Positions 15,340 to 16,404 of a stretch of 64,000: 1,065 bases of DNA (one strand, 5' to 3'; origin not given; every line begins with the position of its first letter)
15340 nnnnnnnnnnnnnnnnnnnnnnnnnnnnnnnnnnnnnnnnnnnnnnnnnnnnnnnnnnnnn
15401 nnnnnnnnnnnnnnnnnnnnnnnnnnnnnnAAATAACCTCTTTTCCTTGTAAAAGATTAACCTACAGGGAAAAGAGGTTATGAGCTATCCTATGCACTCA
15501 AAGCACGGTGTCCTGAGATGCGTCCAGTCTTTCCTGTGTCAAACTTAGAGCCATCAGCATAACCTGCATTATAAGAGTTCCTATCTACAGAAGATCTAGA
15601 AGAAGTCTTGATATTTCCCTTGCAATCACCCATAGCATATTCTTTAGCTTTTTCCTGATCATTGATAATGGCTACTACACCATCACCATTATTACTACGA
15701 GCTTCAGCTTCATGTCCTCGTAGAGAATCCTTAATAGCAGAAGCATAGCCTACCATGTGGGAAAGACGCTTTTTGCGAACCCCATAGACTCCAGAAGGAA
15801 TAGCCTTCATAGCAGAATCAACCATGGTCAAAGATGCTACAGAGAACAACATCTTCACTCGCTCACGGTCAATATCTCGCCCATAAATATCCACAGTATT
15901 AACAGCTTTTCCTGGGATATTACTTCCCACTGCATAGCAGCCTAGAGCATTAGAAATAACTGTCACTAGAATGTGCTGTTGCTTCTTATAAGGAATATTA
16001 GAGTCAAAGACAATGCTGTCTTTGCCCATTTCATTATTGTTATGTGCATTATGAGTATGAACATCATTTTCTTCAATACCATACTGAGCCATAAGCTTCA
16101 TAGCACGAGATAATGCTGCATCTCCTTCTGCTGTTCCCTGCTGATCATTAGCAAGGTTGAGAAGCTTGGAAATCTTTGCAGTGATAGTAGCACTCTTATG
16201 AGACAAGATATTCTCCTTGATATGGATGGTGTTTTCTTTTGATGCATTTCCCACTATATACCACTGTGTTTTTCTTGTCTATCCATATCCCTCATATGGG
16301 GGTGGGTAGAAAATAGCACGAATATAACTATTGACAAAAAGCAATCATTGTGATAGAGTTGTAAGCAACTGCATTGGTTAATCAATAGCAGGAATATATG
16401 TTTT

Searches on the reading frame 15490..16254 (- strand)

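Call 74: search_protein_families(library=phrogs, proteins=[window:15490-16254:-], max_evalue=0.001)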
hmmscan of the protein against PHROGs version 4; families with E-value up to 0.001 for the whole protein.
window:15490-16254:- (254 aa): 1 family
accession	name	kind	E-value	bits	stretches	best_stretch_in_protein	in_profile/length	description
phrog_421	-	unknown function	1.5e-33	117.3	1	20-242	5-228/241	unknown function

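Call 75: search_protein_families(library=pfam, proteins=[window:15490-16254:-], max_evalue=0.001)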
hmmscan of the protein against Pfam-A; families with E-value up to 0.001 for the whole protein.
window:15490-16254:- (254 aa): 2 families
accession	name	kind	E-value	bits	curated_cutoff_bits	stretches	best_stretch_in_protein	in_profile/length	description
PF10979.13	DUF2786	-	4.4e-10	39.8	23.9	1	26-61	4-39/40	Protein of unknown function (DUF2786)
PF23771.1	DUF7168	-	0.00011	22.4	25.5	1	92-187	18-117/140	Domain of unknown function (DUF7168)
